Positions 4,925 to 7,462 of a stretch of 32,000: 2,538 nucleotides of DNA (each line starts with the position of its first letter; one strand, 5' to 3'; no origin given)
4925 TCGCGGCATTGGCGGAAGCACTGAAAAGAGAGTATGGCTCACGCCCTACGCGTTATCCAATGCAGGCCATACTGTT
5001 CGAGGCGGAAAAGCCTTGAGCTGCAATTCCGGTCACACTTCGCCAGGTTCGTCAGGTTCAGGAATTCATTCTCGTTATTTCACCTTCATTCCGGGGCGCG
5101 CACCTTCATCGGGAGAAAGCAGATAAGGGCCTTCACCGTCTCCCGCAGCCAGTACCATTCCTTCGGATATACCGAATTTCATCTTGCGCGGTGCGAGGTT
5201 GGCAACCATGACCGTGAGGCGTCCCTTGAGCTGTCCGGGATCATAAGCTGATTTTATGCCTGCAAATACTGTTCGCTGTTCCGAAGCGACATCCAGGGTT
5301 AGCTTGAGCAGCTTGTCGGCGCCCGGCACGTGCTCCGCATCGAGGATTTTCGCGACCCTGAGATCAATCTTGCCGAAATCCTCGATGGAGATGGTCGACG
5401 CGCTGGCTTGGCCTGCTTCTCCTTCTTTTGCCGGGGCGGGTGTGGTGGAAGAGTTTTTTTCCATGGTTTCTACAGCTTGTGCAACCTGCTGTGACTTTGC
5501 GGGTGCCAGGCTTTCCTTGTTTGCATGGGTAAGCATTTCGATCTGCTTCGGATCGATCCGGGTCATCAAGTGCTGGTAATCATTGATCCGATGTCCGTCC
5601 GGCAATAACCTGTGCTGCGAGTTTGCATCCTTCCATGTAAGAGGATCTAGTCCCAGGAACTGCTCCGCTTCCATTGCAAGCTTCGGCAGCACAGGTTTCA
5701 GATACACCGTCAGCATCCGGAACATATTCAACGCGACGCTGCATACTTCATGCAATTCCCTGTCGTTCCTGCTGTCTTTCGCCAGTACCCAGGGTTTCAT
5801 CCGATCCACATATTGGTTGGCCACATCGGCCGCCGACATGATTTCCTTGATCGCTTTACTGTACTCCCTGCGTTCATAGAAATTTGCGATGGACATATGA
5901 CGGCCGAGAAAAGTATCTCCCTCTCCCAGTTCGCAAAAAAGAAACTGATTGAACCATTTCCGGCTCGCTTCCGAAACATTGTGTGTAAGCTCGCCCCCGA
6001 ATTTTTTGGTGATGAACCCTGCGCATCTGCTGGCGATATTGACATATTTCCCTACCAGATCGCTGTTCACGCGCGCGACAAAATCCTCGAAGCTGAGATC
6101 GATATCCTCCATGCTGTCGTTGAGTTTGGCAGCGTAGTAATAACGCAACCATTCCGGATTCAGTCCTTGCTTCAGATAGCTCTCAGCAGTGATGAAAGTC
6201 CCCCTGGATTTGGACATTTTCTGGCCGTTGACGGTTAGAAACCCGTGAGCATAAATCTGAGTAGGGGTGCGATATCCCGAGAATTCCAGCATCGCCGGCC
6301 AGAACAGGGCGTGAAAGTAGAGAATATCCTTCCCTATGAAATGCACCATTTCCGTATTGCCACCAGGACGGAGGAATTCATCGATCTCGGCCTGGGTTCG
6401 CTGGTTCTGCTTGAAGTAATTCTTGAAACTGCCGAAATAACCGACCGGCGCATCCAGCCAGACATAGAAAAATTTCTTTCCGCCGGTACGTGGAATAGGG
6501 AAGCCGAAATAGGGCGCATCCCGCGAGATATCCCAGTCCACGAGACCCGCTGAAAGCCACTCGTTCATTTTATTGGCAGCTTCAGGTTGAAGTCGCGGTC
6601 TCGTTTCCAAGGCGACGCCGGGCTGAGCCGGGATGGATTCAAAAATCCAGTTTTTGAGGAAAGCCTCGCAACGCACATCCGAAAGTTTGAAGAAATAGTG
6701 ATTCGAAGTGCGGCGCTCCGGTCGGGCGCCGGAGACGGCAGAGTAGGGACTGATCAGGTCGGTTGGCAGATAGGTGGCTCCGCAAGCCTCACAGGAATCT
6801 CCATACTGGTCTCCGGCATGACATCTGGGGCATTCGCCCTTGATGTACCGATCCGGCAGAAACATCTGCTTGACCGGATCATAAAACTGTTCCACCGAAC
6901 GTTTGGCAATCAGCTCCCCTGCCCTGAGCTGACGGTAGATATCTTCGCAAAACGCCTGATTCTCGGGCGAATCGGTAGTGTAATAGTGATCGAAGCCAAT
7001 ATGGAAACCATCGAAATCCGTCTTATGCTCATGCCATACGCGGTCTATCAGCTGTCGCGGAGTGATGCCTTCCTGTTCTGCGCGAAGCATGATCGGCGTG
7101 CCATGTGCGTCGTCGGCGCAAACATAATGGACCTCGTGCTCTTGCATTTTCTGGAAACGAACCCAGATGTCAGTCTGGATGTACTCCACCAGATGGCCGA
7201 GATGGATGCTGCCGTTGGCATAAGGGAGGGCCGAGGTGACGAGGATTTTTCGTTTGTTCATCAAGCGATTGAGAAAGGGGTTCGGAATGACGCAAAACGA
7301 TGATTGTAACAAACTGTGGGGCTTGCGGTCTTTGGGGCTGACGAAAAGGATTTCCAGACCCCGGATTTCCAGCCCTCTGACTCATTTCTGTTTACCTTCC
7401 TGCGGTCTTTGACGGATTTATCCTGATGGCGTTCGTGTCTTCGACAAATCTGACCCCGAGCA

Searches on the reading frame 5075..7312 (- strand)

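Call 45: search_protein_families(library=ncbifam, proteins=[window:5075-7312:-], max_evalue=0.00001)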
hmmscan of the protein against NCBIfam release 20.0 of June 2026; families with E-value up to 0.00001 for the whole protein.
window:5075-7312:- (745 aa): 25 families
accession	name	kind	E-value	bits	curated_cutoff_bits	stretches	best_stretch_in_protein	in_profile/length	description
NF001100.0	PRK00133.1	equivalog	5e-277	920.9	587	1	19-745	3-676/676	methionine--tRNA ligase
TIGR00398.1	metG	equivalog_domain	1.5e-158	528.9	336.35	1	23-567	1-511/530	methionine--tRNA ligase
NF008900.0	PRK12267.1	equivalog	1.3e-111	374.2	598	1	19-745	2-648/648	methionine--tRNA ligase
TIGR00399.1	metG_C_term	equivalog_domain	2.1e-38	131.3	116.65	1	614-745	4-139/139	methionine--tRNA ligase subunit beta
NF008860.0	PRK11893.2-2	equivalog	3.5e-38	131.9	761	2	323-548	329-542/583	methionine--tRNA ligase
NF008859.0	PRK11893.2-1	equivalog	1.4e-25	90.2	553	1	22-425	3-390/498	methionine--tRNA ligase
NF008957.0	PRK12300.1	subfamily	1.1e-23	83.2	677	2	19-80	30-91/946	leucine--tRNA ligase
NF008863.0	PRK11893.2-5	equivalog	4.2e-23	81.7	551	1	18-212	2-199/531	methionine--tRNA ligase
TIGR00392.1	ileS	equivalog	2.6e-19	68.9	621.4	2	30-81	45-96/861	isoleucine--tRNA ligase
NF009687.0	PRK13208.1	equivalog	2.9e-17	62.1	738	1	29-83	46-101/801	valine--tRNA ligase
TIGR00395.1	leuS_arch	equivalog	1.3e-15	56.5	648.5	1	19-79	23-83/938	leucine--tRNA ligase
TIGR00396.1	leuS_bact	equivalog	2.1e-15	55.9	548.4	1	19-165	27-178/843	leucine--tRNA ligase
TIGR00422.1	valS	equivalog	8.6e-14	50.5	612.1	1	25-80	37-92/863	valine--tRNA ligase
NF008861.0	PRK11893.2-3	equivalog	4.9e-12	45.2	633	1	19-191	2-179/496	methionine--tRNA ligase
TIGR00435.1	cysS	equivalog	2.6e-11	43.3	340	1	323-396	222-295/466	cysteine--tRNA ligase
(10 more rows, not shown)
